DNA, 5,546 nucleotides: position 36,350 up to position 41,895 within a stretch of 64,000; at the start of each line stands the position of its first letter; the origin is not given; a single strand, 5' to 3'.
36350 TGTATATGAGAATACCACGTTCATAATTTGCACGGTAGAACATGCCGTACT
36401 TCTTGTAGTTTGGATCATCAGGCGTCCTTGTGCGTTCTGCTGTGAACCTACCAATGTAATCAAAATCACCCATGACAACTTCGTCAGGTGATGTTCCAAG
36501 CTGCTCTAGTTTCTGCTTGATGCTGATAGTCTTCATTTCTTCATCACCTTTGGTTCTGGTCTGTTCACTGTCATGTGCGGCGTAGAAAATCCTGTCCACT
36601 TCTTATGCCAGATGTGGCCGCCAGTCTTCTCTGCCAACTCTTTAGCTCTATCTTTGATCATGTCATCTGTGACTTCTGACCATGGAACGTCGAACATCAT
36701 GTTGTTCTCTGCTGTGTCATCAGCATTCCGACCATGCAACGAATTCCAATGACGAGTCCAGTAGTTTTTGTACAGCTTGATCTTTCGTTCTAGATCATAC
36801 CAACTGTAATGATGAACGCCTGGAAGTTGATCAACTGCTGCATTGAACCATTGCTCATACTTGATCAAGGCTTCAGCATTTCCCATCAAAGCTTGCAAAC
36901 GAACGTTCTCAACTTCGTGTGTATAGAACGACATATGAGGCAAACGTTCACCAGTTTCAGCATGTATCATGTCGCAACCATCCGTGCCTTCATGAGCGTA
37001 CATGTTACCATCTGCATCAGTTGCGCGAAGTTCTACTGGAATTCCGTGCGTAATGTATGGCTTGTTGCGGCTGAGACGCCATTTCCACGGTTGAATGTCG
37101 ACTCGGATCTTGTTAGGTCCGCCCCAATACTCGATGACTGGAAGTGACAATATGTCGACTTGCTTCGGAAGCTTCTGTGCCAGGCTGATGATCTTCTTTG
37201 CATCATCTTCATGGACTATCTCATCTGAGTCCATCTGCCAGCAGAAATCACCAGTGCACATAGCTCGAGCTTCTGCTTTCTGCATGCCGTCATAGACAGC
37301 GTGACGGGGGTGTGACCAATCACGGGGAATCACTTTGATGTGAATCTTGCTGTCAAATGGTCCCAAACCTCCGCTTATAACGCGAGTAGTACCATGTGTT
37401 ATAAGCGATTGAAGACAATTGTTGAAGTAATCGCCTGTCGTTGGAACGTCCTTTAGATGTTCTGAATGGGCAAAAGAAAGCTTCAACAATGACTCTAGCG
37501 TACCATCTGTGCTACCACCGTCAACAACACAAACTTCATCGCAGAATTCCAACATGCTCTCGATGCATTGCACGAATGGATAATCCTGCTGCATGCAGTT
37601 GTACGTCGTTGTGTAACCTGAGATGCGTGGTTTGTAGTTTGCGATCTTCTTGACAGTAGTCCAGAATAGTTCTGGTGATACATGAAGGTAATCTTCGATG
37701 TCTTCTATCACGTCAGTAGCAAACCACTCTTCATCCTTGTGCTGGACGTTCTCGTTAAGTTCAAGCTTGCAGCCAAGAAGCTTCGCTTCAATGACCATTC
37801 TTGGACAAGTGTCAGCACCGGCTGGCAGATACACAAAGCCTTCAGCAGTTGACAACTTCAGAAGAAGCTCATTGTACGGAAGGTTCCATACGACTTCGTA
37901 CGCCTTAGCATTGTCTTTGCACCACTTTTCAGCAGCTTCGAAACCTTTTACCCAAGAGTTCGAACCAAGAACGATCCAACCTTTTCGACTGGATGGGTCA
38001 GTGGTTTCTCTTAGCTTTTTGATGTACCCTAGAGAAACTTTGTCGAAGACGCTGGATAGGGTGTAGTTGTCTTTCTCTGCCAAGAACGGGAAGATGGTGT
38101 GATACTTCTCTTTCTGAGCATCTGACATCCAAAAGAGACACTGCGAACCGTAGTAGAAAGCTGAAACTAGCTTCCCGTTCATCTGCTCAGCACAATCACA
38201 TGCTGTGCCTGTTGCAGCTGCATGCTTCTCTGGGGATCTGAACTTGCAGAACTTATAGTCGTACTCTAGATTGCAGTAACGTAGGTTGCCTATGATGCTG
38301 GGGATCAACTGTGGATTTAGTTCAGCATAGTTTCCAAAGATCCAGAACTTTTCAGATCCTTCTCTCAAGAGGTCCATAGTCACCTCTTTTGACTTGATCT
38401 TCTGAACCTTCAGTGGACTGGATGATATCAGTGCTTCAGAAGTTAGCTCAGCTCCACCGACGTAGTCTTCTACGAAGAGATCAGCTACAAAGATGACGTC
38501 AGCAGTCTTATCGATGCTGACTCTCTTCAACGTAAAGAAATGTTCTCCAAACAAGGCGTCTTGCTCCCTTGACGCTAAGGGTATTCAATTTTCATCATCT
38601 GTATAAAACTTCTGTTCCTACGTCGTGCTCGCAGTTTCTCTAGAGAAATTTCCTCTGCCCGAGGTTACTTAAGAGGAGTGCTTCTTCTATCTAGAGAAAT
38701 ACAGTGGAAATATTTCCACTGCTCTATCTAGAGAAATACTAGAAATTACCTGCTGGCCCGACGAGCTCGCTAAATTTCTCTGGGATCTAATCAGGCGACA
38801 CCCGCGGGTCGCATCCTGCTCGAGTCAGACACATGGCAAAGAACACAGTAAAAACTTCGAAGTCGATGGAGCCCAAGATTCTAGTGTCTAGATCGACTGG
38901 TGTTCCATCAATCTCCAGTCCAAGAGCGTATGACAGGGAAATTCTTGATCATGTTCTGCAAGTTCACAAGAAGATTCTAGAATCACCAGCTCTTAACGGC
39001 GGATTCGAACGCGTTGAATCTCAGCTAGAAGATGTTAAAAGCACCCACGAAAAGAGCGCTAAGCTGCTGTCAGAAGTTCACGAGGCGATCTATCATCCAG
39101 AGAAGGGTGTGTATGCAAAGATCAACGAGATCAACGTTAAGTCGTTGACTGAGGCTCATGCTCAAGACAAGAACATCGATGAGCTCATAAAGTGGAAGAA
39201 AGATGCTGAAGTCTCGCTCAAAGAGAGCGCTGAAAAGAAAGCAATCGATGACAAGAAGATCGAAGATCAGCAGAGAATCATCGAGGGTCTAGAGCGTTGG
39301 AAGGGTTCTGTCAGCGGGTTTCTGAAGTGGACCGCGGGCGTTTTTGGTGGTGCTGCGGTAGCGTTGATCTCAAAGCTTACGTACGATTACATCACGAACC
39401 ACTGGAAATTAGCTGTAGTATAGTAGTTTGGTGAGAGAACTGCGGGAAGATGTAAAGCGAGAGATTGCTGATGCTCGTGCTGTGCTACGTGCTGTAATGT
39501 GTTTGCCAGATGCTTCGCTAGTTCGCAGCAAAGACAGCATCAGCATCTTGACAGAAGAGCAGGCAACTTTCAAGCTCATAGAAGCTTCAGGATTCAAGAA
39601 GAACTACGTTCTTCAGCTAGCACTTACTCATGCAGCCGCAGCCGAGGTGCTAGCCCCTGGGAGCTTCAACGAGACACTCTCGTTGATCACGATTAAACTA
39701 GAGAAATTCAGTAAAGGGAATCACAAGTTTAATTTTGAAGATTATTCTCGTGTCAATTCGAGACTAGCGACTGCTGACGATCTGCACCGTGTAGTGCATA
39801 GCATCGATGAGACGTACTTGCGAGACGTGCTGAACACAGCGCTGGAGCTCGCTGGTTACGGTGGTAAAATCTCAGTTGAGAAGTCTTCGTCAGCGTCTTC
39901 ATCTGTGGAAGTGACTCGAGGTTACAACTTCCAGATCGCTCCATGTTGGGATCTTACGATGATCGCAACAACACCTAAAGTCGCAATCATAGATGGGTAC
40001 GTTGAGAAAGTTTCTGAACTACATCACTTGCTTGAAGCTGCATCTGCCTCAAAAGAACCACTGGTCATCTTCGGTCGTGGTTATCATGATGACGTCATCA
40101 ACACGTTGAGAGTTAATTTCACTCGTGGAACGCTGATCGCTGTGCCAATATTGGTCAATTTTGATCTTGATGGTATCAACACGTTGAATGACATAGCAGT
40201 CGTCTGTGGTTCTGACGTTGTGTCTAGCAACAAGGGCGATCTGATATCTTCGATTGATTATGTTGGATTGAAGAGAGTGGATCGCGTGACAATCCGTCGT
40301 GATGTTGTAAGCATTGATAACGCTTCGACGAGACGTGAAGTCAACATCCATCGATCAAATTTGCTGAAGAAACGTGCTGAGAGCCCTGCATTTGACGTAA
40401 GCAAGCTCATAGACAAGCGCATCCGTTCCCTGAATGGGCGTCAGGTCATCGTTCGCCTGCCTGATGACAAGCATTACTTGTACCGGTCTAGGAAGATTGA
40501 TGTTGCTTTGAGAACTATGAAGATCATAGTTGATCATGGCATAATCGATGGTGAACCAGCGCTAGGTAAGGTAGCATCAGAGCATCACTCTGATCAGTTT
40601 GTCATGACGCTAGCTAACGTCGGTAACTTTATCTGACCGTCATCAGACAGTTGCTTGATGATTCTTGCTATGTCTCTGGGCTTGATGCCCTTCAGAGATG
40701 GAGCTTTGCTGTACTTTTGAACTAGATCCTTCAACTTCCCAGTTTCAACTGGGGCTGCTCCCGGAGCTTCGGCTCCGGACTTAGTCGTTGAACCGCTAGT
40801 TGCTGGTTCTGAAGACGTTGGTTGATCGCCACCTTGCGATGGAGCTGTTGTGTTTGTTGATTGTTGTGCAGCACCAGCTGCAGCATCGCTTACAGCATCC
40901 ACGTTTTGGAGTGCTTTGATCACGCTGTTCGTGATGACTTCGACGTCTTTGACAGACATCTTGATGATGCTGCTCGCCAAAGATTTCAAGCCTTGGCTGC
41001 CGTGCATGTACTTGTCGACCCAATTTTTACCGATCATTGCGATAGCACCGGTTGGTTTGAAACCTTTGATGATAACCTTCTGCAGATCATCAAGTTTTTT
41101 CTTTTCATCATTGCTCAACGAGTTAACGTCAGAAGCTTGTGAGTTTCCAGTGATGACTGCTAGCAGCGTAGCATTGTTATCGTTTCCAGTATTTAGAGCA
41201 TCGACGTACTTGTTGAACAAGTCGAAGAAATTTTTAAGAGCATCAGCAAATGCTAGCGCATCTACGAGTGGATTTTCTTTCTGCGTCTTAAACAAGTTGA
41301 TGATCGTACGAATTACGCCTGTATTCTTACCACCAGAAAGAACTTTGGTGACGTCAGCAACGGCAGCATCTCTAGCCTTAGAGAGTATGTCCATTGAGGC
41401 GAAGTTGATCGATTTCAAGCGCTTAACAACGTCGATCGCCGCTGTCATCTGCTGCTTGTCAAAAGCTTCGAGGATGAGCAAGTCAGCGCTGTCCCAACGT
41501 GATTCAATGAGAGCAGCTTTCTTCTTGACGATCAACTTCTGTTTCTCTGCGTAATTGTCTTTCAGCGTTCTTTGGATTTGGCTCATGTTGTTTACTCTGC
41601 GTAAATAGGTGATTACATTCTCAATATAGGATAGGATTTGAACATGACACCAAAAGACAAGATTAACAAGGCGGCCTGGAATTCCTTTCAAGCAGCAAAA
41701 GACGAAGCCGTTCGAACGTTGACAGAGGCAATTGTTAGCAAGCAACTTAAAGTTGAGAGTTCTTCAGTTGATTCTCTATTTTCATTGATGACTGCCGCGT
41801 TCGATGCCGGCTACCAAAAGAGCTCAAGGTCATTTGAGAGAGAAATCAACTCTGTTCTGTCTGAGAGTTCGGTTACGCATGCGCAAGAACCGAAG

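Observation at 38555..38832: Ornate divergent regulatory region: 20-bp perfect palindrome bracketed by 16-bp direct repeats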

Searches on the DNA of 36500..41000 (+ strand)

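Call 8: search_dna_similar(query=window:36500-41000:+, collection=phages, mode=distant, max_rows=20)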
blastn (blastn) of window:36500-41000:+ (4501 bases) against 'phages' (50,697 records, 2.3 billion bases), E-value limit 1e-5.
No match.

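Call 13: search_rna_families(source=window, start=38300, end=39100, threshold=evalue, max_evalue=10)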
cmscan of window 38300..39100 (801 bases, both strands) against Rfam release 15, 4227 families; matches with E-value up to 10: 5.
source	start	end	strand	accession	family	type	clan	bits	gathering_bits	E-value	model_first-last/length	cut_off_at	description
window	38695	38747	-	RF02451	ncr1241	Gene; sRNA;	-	19.8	60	1.2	1-63/63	no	Bacillus sRNA ncr1241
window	38921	38995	-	RF00333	snoZ157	Gene; snRNA; snoRNA; CD-box;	CL00063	16.7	55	3.4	1-100/100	no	Small nucleolar RNA Z157/R69/R10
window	38378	38427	-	RF02281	TtnuCD4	Gene; snRNA; snoRNA; CD-box;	-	14.4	60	8.9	1-60/60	no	Tetrahymena snoRNA TtnuCD4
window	38676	38746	+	RF02186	ST7-OT3_4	Gene; lncRNA;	-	12.3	80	2.8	1-73/73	no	ST7 overlapping transcript 3 conserved region 4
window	38333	38436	+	RF01946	KCNQ1OT1_1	Gene; lncRNA;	-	11.2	70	0.12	356-464/464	no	KCNQ1 overlapping transcript 1 conserved region 1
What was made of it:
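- On Structured RNA or intrinsic terminator: There is no Rfam hit near any family's gathering score (call 13).
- There is no Rfam match (call 13).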

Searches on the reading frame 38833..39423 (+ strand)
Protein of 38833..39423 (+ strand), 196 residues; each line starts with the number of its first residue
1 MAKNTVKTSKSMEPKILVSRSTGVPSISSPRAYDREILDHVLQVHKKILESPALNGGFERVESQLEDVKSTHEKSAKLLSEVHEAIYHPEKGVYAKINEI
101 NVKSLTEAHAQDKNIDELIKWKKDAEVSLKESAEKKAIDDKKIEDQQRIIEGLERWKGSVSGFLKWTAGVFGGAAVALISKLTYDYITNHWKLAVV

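Call 9: search_protein_families(library=pfam, proteins=[window:38833-39423:+], max_evalue=0.01)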
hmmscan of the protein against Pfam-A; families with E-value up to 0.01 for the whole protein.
window:38833-39423:+ (196 aa): 0 families

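Call 10: search_protein_families(library=phrogs, proteins=[window:38833-39423:+], max_evalue=0.001)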
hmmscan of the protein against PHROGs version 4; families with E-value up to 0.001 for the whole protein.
window:38833-39423:+ (196 aa): 0 families

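Call 15: find_encoding_contigs(protein=window:38833-39423:+, flank=10000, max_places=10)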
Protein window:38833-39423:+ (196 aa): 1 contig read that carries it; 1 place shown.
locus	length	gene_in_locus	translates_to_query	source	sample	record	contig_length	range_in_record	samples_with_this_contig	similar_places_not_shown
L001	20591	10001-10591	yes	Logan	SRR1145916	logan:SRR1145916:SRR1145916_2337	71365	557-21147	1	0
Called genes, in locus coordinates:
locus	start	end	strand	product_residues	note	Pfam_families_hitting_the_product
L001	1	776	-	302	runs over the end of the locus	-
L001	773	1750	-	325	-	PF01370:Epimerase, PF02719:Polysacc_synt_2 (weak), PF04321:RmlD_sub_bind, PF16363:GDP_Man_Dehyd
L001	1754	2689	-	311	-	PF13439:Glyco_transf_4 (faint), PF00534:Glycos_transf_1, PF13692:Glyco_trans_1_4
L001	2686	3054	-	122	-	-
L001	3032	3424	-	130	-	-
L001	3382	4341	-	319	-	-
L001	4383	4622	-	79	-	PF26761:Acb5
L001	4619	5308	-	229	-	PF24308:DUF7487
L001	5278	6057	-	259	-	PF13641:Glyco_tranf_2_3, PF00535:Glycos_transf_2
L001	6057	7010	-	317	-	PF01541:GIY-YIG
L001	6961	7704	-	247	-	PF01596:Methyltransf_3, PF13578:Methyltransf_24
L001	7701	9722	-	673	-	PF00535:Glycos_transf_2 (faint)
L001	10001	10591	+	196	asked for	-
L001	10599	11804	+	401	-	-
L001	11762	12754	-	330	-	-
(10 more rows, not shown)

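Call 18: find_related_loci(query=window:38833-39423:+, collection=viral_contigs, flank=6000)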
Query window:38833-39423:+ (196 aa) in viral_contigs; peptide patterns used: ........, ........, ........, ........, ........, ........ (x = any residue, [..] = any of these).
22 stretches matched a pattern; 1 encode a relative of the query (tblastn E <= 1e-3); 1 distinct loci.
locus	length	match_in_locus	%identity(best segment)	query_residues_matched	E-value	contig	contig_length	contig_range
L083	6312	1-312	97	93-196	7e-65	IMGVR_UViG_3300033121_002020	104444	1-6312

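Call 29: find_homologous_proteins(query=window:38833-39423:+, max_evalue=0.001)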
Query window:38833-39423:+ (196 aa): 1 proteins with E <= 0.001 among 259 candidates.
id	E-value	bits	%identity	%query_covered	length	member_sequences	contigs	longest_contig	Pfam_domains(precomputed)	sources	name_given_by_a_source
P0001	9.5e-119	412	98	100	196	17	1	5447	-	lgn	-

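Call 30: find_encoding_contigs(protein=P0001, flank=6000, max_places=10)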
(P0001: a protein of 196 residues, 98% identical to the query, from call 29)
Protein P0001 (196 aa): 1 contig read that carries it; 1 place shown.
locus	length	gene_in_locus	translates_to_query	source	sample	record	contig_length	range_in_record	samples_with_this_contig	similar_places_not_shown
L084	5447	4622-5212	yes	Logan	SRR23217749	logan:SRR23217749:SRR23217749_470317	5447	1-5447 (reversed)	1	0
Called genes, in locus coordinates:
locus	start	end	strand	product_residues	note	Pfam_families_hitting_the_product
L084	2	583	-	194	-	?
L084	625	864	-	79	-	PF26761:Acb5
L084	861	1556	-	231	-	PF00535:Glycos_transf_2, PF13641:Glyco_tranf_2_3 (weak)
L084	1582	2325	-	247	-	PF01596:Methyltransf_3, PF13578:Methyltransf_24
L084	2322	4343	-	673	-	PF00535:Glycos_transf_2 (faint)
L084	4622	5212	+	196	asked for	-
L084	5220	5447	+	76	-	?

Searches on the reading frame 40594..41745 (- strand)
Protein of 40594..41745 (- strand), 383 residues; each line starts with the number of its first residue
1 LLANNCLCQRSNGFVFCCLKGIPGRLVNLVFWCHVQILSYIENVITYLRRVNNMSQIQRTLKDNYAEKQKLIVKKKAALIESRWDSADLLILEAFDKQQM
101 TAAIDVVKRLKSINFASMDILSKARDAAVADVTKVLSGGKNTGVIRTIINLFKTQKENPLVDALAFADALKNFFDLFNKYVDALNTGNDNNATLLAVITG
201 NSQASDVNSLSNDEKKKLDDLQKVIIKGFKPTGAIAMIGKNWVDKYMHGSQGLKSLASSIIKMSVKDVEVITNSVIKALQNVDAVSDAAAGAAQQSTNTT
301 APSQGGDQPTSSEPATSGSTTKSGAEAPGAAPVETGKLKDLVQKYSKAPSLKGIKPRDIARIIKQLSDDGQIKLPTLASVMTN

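Call 9: search_protein_families(library=pfam, proteins=[window:40594-41745:-], max_evalue=0.01)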
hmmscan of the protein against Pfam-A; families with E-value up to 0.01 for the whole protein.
window:40594-41745:- (383 aa): 1 family
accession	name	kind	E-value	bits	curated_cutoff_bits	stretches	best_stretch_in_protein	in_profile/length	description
PF03962.21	Mnd1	-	0.009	16.7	23.5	0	337-373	13-46/60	Mnd1 HTH domain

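Call 10: search_protein_families(library=phrogs, proteins=[window:40594-41745:-], max_evalue=0.001)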
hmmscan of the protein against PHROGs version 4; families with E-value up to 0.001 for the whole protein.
window:40594-41745:- (383 aa): 0 families

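Call 54: search_solved_structures(query=window:40594-41745:-, max_evalue=1)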
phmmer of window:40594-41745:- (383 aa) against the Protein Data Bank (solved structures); distinct sequences matched with E-value up to 1: 2.
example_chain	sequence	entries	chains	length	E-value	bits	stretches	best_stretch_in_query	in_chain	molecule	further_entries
7osv_A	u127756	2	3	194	0.3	13.9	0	82-117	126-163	DeNovoTIM6-SB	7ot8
2ibd_A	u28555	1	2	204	0.82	12.4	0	168-208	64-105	Possible transcriptional regulator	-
